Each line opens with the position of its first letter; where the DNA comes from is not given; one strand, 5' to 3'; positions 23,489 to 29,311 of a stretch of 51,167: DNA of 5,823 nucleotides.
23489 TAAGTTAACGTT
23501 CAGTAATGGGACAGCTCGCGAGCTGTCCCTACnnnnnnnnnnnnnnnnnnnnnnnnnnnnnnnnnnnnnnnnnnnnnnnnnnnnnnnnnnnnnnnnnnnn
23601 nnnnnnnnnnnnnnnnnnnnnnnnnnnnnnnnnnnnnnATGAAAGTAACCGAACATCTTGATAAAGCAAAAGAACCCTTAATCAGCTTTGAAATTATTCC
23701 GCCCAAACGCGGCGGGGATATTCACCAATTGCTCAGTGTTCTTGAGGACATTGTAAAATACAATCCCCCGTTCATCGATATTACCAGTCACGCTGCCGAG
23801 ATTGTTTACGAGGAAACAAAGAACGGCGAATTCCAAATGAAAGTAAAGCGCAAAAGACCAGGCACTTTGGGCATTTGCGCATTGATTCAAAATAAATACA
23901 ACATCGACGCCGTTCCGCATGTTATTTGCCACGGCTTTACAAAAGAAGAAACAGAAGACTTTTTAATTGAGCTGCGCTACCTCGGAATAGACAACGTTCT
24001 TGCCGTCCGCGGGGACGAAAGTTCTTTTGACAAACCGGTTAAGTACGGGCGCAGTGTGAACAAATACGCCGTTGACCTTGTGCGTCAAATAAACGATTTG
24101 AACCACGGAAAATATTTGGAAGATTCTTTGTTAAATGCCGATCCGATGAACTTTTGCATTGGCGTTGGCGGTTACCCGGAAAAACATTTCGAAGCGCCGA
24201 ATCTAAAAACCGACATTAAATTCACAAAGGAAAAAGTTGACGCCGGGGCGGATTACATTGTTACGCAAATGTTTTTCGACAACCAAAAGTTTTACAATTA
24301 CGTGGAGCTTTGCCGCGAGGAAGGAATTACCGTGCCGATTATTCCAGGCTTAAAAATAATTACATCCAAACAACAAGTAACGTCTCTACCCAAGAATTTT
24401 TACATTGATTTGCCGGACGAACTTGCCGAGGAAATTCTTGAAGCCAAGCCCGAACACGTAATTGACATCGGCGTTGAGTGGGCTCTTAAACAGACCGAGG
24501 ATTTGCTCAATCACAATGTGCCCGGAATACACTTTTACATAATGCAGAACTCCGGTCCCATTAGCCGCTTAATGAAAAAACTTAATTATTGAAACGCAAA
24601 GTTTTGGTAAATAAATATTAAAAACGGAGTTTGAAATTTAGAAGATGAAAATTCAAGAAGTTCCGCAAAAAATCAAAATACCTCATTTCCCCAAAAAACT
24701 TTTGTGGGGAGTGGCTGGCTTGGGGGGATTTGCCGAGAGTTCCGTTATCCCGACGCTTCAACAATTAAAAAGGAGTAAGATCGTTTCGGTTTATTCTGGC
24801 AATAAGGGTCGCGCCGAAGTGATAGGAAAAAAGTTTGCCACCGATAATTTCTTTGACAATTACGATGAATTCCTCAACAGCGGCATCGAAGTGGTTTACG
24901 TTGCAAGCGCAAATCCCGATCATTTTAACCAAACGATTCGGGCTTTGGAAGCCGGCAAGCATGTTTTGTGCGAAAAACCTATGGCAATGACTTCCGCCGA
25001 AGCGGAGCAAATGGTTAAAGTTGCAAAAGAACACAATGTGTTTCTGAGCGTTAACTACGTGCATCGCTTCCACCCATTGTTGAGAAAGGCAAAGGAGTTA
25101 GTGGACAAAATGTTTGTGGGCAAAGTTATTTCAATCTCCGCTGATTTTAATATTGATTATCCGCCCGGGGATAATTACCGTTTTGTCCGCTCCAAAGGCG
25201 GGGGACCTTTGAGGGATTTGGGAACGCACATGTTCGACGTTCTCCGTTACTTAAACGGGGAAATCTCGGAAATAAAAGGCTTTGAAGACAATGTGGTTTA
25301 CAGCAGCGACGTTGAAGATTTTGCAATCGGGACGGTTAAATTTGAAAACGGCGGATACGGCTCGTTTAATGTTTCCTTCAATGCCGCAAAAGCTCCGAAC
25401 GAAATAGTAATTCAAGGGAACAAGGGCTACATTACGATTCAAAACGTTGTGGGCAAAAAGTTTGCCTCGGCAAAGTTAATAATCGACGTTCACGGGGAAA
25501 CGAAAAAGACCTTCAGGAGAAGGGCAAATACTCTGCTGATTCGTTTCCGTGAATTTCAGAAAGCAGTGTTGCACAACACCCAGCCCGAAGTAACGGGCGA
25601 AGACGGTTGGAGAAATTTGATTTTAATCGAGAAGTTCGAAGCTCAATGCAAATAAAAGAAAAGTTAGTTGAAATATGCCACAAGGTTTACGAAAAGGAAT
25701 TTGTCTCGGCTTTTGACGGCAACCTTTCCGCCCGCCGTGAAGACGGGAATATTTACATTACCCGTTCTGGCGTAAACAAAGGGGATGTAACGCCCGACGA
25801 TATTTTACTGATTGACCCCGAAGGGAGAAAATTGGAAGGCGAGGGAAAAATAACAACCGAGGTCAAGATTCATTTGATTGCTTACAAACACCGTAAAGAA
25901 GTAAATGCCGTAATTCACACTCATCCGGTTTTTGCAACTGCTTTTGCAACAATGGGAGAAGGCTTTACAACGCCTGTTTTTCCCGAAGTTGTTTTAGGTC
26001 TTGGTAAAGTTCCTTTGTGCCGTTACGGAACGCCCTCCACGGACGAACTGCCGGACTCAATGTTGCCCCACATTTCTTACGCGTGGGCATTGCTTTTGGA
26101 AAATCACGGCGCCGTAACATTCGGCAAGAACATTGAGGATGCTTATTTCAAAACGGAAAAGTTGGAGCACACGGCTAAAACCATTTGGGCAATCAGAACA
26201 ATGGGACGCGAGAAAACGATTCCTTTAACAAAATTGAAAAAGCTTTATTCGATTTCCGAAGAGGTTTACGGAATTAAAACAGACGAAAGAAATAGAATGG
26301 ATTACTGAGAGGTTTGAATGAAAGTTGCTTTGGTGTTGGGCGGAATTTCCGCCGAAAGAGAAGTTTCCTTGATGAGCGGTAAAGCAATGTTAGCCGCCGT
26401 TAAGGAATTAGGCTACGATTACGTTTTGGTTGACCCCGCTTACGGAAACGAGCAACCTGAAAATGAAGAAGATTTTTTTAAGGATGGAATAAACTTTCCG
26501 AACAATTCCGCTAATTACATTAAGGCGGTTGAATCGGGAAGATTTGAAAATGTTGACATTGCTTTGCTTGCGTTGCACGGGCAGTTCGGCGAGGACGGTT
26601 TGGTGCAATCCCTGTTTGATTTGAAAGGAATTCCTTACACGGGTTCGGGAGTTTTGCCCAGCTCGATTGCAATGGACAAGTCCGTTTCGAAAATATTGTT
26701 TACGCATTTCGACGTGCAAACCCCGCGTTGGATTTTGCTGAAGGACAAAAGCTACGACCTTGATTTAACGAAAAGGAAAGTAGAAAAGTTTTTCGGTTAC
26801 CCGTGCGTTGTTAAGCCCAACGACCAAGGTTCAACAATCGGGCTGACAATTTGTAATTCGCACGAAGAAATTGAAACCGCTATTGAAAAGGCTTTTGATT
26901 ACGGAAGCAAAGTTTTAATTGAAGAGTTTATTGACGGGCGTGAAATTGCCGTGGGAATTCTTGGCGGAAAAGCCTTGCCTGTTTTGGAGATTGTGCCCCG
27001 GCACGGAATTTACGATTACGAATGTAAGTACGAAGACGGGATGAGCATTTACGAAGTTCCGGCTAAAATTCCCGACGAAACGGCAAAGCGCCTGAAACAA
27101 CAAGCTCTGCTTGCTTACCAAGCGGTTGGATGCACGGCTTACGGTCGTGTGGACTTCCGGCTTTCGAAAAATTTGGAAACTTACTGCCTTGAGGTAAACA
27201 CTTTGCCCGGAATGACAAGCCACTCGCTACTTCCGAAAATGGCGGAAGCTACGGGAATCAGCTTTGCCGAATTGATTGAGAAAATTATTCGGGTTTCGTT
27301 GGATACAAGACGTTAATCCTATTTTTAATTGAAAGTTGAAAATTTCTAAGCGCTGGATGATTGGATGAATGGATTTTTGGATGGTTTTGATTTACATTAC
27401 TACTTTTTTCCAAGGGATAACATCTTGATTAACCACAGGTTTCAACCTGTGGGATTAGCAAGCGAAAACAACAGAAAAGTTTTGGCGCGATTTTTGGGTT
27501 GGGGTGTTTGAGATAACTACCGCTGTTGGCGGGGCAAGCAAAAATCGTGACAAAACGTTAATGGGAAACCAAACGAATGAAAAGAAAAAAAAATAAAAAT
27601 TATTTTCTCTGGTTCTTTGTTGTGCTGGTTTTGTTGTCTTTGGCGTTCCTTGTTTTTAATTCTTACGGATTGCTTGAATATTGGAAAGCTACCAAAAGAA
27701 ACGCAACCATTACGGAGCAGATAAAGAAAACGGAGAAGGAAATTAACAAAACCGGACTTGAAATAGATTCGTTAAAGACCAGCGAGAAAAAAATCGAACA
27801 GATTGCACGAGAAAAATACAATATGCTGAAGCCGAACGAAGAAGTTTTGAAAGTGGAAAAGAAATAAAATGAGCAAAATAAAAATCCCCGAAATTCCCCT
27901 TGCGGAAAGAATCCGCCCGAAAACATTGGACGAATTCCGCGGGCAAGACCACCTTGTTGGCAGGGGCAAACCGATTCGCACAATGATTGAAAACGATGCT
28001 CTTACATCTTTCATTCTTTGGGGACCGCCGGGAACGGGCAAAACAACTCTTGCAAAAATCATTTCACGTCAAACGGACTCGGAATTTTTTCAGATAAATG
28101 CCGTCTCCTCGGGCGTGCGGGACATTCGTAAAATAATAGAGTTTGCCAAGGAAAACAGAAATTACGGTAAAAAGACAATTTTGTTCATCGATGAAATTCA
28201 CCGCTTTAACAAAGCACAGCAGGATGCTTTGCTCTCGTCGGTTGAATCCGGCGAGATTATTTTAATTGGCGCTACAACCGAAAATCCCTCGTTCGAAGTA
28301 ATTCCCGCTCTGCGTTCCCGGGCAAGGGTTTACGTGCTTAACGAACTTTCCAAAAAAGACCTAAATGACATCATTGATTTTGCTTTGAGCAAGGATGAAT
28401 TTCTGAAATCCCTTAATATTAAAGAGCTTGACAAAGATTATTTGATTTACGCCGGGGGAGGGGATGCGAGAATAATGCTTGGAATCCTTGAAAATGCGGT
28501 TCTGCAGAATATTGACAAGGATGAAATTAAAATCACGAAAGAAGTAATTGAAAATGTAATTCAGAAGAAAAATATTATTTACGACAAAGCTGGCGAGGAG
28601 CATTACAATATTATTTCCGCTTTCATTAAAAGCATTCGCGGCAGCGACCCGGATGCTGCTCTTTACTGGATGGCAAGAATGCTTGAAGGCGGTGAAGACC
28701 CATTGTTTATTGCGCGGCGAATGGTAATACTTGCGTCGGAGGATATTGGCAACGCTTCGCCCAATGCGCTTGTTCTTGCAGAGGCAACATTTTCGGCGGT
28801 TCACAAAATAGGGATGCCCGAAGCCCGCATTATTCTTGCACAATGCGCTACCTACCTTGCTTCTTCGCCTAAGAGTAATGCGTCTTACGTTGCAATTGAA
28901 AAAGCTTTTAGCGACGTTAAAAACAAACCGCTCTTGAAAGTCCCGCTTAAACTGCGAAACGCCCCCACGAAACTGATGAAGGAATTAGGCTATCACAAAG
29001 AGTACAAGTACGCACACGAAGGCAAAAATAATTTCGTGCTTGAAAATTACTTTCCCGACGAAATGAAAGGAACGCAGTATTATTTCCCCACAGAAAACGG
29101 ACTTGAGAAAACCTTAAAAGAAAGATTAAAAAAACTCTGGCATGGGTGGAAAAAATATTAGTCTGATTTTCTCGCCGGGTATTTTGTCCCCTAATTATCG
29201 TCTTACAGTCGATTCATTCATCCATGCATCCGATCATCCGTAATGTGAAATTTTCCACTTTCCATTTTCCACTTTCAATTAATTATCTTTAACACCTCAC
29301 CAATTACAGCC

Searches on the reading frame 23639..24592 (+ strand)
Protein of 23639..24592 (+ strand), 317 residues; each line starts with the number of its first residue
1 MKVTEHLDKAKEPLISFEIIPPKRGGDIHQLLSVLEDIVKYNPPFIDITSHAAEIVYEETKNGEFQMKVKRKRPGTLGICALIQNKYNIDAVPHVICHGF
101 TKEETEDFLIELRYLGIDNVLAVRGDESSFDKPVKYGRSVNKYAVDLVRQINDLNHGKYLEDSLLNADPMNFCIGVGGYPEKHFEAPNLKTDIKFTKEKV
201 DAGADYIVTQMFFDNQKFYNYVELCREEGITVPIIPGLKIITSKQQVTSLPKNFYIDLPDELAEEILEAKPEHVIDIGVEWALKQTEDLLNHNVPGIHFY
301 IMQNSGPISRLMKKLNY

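Call 17: search_protein_families(library=pfam, proteins=[window:23639-24592:+])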
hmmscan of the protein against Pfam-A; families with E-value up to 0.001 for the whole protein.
window:23639-24592:+ (317 aa): 1 family
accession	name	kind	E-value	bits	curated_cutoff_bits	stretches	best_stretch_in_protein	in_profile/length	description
PF02219.23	MTHFR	-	1.4e-62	212.1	24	1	3-315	2-286/287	Methylenetetrahydrofolate reductase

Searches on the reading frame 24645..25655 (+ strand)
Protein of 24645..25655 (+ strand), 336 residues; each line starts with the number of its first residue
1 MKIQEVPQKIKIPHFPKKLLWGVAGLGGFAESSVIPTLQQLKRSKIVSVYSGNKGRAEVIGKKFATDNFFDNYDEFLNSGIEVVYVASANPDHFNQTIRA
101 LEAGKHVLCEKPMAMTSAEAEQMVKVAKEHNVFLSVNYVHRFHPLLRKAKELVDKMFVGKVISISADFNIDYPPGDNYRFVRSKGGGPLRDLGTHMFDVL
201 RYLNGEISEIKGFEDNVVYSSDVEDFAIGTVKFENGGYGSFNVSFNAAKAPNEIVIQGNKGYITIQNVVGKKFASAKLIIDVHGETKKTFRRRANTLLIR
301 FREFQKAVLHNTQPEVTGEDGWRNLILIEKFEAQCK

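Call 17: search_protein_families(library=pfam, proteins=[window:24645-25655:+])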
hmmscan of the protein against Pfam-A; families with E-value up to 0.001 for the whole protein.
window:24645-25655:+ (336 aa): 3 families
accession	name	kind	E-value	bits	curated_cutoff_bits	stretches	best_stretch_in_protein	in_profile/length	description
PF01408.29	GFO_IDH_MocA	-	4.3e-28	98.9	24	1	21-138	3-120/120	Oxidoreductase family, NAD-binding Rossmann fold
PF22725.1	GFO_IDH_MocA_C3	-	1.9e-25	89.7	27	1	147-263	2-123/124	GFO/IDH/MocA C-terminal domain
PF02894.22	GFO_IDH_MocA_C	-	2.7e-13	50.7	22.9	1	150-331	1-206/218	Oxidoreductase family, C-terminal alpha/beta domain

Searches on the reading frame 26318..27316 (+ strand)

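Call 16: search_protein_families(library=pfam, proteins=[window:26318-27316:+])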
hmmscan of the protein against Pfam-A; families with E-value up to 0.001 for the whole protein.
window:26318-27316:+ (332 aa): 8 families
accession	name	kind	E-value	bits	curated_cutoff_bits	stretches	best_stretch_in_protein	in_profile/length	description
PF07478.18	Dala_Dala_lig_C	-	1.9e-60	204.3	24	1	127-324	1-203/204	D-ala D-ala ligase C-terminus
PF01820.27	Dala_Dala_lig_N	-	6e-20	72.4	34.6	1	2-110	1-121/121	D-ala D-ala ligase N-terminus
PF02786.22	CPSase_L_D2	-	8.4e-13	48.8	19.8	1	154-320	32-199/211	Carbamoyl-phosphate synthase L chain, ATP binding domain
PF13535.11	ATP-grasp_4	-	9.1e-10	38.8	27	1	160-296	2-151/160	ATP-grasp domain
PF02222.28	ATP-grasp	-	4.8e-07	30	27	1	128-213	3-85/179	ATP-grasp domain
PF01071.24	GARS_A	-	6.2e-06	26.6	27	1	120-214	2-98/194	Phosphoribosylglycinamide synthetase, ATP-grasp (A) domain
PF02655.19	ATP-grasp_3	-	2.1e-05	25.1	23.2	1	158-295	29-155/160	ATP-grasp domain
PF08443.16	RimK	-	0.00097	19.2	21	0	119-303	2-173/188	RimK-like ATP-grasp domain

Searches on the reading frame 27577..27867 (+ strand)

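Call 16: search_protein_families(library=pfam, proteins=[window:27577-27867:+])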
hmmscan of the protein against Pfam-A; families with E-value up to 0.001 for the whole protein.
window:27577-27867:+ (96 aa): 2 families
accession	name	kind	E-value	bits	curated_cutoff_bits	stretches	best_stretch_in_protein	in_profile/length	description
PF04977.20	DivIC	-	1.5e-12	47.6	28.9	1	19-95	3-79/80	Septum formation initiator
PF16567.10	CagD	-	3.3e-05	24.2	25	1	6-75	3-68/205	Pathogenicity island component CagD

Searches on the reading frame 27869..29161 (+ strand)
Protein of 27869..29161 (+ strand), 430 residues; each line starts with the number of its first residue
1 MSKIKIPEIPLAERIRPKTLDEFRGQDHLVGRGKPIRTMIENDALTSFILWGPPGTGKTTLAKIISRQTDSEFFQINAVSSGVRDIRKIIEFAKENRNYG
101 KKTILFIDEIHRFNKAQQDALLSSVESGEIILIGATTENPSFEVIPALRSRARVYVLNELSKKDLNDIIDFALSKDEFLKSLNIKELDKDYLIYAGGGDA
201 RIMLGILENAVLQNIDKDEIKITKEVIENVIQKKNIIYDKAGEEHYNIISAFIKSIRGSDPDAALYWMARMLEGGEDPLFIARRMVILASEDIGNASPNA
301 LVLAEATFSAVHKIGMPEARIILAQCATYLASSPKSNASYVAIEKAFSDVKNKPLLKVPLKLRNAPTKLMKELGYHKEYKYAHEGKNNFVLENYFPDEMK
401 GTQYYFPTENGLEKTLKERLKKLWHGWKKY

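Call 16: search_protein_families(library=pfam, proteins=[window:27869-29161:+])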
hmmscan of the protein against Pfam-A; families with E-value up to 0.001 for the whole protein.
window:27869-29161:+ (430 aa): 18 families
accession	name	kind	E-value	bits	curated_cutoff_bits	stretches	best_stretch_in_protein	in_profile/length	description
PF12002.13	MgsA_C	-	3.6e-73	245.4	27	1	258-424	1-167/167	MgsA AAA+ ATPase C terminal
PF16193.11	AAA_assoc_2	-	3.9e-23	81.9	34.3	1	182-257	5-81/81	AAA C-terminal domain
PF00004.35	AAA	-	4.9e-20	72.7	21.2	1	49-155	2-126/131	ATPase family associated with various cellular activities (AAA)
PF05496.18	RuvB_N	-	2.1e-15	57.2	27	1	15-135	1-119/159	Holliday junction DNA helicase RuvB P-loop domain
PF13173.12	AAA_14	-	1.3e-08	35.3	27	1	49-162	6-125/129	AAA domain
PF07728.20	AAA_5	-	2.1e-08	34.7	22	1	48-136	2-101/139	AAA domain (dynein-related subfamily)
PF00158.32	Sigma54_activat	-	4e-07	30.3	20.2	0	101-164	93-157/168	Sigma-54 interaction domain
PF01078.27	Mg_chelatase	-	5e-06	26.5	20.3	0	47-81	24-62/207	Magnesium chelatase, subunit ChlI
PF13401.12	AAA_22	-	9.6e-06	26.4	27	1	48-118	8-83/130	AAA domain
PF20720.3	nSTAND3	-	1.1e-05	25.6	27.2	1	49-115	21-79/155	Novel STAND NTPase 3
PF14532.12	Sigma54_activ_2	-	1.6e-05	25.6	25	1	49-128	25-96/138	Sigma-54 interaction domain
PF13191.12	AAA_16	-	2.2e-05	25.4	32.6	0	45-75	24-57/167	AAA ATPase domain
PF05673.19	DUF815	-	7e-05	22.5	23.8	1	37-118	45-123/249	Protein of unknown function (DUF815)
PF13245.12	AAA_19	-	7.1e-05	23.4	25.1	0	90-140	79-130/134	AAA domain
PF13604.12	AAA_30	-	7.2e-05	23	27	0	48-139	21-128/191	AAA domain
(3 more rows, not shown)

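Call 49: find_encoding_contigs(protein=window:27869-29161:+, flank=10000, max_places=5)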
Protein window:27869-29161:+ (430 aa): no gene with exactly this product is on record in the collection.
